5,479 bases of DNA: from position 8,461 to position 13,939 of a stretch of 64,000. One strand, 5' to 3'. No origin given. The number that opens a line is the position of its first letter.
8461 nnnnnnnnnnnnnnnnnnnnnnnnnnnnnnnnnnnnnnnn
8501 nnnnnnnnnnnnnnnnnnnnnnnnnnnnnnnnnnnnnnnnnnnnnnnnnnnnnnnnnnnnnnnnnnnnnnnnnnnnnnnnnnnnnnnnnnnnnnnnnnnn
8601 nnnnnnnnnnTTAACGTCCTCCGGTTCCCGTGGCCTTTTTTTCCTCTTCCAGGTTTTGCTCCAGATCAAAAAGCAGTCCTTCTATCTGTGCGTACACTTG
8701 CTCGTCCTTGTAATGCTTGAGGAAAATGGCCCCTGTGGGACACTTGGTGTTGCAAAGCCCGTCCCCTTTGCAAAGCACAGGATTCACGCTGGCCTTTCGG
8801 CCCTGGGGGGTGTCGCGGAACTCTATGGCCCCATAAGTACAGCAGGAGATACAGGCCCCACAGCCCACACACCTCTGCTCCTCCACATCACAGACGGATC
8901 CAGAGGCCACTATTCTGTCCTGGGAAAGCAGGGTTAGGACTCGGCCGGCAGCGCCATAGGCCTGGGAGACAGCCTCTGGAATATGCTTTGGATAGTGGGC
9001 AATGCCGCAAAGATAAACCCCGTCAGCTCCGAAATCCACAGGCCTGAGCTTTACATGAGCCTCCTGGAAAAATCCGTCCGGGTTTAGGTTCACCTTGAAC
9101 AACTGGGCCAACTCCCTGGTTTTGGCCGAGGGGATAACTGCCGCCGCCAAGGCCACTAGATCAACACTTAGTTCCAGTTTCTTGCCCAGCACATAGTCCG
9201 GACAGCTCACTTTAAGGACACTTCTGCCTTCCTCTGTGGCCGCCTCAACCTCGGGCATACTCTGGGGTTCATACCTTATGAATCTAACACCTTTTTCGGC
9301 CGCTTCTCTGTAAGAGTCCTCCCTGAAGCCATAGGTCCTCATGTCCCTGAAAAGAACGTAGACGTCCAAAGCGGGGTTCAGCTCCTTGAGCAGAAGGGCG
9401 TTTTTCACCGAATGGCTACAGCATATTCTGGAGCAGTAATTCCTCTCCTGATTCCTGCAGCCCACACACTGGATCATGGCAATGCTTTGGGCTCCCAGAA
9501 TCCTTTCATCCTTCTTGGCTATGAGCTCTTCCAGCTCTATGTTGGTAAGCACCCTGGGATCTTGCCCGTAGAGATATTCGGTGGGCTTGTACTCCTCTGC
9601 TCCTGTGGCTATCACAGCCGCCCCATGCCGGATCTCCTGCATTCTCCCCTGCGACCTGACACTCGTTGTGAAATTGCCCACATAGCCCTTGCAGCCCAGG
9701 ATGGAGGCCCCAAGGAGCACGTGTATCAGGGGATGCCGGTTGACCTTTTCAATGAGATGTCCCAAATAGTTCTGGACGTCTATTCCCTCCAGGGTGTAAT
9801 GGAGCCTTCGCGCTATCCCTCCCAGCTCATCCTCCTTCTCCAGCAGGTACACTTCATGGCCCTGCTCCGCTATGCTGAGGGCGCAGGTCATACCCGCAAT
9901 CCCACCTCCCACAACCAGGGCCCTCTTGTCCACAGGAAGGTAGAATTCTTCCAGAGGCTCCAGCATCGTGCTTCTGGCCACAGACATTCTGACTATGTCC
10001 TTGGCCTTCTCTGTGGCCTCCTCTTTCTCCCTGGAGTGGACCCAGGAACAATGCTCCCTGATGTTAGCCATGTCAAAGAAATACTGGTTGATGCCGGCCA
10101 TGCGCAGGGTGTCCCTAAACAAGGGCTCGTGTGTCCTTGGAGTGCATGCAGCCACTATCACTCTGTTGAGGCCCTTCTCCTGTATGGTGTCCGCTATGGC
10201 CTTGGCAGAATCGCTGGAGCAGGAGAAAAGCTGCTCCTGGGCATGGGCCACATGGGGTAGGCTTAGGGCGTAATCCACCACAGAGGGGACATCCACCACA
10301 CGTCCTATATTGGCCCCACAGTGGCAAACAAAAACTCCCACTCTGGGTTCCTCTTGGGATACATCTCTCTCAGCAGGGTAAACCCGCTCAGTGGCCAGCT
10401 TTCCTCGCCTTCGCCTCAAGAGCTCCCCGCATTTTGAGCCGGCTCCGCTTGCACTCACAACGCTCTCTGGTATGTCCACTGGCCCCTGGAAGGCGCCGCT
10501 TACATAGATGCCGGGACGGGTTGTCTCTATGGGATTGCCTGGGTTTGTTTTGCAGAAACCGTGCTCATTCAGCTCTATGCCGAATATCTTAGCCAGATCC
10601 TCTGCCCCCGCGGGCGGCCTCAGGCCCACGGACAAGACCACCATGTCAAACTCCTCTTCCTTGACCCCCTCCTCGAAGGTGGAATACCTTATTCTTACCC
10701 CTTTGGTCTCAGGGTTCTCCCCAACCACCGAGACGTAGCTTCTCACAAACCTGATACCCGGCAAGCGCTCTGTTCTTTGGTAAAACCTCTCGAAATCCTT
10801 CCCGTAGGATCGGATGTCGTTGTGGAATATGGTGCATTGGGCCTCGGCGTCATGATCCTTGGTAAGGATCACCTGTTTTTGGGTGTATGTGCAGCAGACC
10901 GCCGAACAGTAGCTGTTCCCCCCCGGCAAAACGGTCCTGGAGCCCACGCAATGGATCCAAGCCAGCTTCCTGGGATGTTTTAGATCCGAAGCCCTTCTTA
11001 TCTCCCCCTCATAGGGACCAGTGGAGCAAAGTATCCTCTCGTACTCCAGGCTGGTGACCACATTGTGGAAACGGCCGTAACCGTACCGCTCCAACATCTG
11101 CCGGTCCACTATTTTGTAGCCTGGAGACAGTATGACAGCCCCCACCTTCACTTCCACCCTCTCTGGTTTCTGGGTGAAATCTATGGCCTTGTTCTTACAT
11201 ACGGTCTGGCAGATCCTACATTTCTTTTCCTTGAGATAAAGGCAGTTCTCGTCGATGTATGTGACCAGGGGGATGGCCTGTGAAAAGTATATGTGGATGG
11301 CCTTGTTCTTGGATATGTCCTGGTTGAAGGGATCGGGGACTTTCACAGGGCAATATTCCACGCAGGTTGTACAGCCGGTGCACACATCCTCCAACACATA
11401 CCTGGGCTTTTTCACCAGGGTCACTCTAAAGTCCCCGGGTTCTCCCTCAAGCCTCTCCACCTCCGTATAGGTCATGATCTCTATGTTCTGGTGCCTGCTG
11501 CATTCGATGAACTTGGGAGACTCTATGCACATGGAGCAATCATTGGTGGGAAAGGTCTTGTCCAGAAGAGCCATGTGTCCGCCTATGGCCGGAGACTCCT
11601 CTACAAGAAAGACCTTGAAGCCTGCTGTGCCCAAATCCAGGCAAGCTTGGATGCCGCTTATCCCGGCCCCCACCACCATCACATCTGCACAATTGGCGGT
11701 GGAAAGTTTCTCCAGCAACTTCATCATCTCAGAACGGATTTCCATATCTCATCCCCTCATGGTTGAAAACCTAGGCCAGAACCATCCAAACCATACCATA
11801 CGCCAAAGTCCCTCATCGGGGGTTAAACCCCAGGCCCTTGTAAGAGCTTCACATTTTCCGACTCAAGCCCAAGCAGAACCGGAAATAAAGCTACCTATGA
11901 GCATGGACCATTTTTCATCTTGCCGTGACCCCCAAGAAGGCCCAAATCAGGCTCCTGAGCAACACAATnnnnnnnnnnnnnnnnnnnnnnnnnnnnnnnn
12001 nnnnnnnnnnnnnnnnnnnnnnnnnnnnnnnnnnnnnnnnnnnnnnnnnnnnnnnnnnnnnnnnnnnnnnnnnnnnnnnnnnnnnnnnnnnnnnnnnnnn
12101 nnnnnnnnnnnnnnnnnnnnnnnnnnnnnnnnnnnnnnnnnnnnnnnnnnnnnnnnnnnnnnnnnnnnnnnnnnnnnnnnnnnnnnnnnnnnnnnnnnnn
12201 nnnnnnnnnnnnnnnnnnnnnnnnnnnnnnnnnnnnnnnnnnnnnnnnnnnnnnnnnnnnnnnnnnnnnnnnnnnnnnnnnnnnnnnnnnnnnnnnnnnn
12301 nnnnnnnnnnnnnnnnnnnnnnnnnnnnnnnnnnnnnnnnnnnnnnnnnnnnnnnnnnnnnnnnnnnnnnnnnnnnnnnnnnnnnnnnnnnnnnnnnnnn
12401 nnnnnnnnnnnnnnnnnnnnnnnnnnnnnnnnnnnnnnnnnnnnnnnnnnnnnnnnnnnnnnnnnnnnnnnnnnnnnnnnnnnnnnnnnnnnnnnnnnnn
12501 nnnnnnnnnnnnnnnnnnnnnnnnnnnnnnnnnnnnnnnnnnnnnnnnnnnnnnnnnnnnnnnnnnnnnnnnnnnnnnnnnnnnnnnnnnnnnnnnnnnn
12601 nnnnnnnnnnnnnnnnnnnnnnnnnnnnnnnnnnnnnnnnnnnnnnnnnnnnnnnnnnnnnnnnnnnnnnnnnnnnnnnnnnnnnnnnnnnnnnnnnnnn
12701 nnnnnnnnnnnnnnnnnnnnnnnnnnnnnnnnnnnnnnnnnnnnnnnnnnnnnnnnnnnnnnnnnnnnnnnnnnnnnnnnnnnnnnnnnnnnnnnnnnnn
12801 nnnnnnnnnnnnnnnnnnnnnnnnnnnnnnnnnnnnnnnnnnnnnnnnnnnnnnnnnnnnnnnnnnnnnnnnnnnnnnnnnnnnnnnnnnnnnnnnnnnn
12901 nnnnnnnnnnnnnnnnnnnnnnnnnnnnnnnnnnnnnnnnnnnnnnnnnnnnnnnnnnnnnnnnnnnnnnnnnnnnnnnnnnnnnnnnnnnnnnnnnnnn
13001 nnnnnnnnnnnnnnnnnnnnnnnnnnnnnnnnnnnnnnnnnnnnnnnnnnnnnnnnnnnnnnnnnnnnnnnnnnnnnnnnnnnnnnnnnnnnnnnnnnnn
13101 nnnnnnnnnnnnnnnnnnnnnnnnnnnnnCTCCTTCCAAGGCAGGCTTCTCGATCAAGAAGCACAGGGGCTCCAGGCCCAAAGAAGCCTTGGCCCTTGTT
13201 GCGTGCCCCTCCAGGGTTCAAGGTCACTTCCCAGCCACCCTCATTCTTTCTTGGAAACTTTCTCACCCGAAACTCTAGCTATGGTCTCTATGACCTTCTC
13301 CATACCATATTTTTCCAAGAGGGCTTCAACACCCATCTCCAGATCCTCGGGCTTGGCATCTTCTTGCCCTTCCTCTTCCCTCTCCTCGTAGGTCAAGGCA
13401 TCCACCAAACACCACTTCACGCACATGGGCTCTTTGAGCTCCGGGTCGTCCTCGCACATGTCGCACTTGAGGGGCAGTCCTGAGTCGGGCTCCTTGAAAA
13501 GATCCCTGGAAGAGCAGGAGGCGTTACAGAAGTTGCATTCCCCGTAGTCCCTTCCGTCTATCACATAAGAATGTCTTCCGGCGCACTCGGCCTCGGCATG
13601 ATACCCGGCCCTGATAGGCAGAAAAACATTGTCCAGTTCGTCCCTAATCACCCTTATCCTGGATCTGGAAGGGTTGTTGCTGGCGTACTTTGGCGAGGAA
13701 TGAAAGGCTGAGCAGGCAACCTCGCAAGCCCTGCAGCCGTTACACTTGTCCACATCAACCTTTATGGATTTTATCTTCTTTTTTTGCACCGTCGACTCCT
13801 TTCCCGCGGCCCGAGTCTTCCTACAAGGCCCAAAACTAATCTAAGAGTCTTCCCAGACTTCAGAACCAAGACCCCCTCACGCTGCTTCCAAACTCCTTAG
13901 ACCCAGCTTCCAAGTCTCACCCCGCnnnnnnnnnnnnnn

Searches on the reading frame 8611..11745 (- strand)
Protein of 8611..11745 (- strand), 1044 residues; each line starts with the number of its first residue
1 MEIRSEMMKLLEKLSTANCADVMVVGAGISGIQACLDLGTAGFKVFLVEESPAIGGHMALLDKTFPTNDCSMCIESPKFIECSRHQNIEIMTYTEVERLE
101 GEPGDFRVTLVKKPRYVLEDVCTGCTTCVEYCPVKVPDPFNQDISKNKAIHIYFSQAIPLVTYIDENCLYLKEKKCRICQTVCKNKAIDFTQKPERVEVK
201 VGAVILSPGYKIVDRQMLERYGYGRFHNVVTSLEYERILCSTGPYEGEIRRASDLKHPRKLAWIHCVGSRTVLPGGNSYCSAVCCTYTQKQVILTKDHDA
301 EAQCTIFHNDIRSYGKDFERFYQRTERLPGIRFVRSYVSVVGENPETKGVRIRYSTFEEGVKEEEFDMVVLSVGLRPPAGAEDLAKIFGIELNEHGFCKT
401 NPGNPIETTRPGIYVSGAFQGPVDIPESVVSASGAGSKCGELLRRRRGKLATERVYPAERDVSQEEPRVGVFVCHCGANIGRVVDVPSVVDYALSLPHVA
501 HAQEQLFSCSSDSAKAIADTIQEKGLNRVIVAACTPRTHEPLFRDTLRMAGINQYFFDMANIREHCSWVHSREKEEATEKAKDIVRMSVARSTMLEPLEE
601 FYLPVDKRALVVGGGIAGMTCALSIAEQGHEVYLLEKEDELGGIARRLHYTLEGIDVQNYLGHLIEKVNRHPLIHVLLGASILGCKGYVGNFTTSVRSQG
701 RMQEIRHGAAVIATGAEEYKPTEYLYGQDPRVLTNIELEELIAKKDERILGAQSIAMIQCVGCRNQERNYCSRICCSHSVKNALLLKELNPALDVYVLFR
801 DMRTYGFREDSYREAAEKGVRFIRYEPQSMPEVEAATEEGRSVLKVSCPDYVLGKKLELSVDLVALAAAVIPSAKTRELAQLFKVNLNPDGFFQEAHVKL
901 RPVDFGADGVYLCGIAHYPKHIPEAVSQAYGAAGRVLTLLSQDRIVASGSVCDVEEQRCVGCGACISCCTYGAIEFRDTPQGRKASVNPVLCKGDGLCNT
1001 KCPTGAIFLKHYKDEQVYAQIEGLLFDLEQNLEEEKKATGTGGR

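Call 5: search_protein_families(library=pfam, proteins=[window:8611-11745:-])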
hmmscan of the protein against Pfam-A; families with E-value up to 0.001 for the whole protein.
window:8611-11745:- (1044 aa): 17 families
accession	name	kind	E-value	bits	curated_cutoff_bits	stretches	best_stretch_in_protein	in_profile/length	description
PF07992.20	Pyr_redox_2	-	1.3e-25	90.9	26.1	3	609-929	3-291/291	Pyridine nucleotide-disulphide oxidoreductase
PF13450.12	NAD_binding_8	-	6.8e-16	58.7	21.9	2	611-669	1-56/68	NAD(P)-binding Rossmann-like domain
PF12831.13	FAD_oxidored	-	2.3e-15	57.3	27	2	610-645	3-38/416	FAD dependent oxidoreductase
PF00890.30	FAD_binding_2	-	5.4e-13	49.4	20.4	2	609-643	2-36/414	FAD binding domain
PF01266.30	DAO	-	4.1e-11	43.4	27.9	1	609-643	2-37/353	FAD dependent oxidoreductase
PF01946.23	Thi4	-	8.1e-10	38.8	26.2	1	11-65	9-64/235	Thi4 family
PF03486.20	HI0933_like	-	3.1e-09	37.1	50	1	609-642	3-36/244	HI0933-like protein Rossmann domain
PF13738.12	Pyr_redox_3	-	3.1e-09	37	30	0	604-667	162-224/305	Pyridine nucleotide-disulphide oxidoreductase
PF12838.12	Fer4_7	-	4.2e-09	37.2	27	1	958-1006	1-52/52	4Fe-4S dicluster domain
PF00037.32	Fer4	-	1.2e-08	34.9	21.1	0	116-136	2-22/24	4Fe-4S binding domain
PF00070.33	Pyr_redox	-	3.6e-08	34.2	22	0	608-669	1-67/82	Pyridine nucleotide-disulphide oxidoreductase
PF01134.28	GIDA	-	4.3e-08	33.1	22.1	0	610-641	3-35/391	Glucose inhibited division protein A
PF01262.27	AlaDh_PNT_C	-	2.4e-05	24.3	23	0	7-53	16-62/214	Alanine dehydrogenase/PNT, C-terminal domain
PF01494.25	FAD_binding_3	-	5.3e-05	23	22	0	609-640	4-35/349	FAD binding domain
PF01593.30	Amino_oxidase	-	7e-05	22.7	19.8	0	616-643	1-28/443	Flavin containing amine oxidoreductase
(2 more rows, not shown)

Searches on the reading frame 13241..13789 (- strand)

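Call 5: search_protein_families(library=pfam, proteins=[window:13241-13789:-])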
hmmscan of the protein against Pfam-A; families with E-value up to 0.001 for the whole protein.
window:13241-13789:- (182 aa): 3 families
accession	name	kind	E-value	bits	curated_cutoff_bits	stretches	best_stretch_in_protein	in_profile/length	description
PF12837.12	Fer4_6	-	7.4e-05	23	25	1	9-27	2-20/24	4Fe-4S binding domain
PF12797.12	Fer4_2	-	8.5e-05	22.7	24.5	1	9-28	3-22/22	4Fe-4S binding domain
PF12838.12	Fer4_7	-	0.0005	20.9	27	0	3-27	25-49/52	4Fe-4S dicluster domain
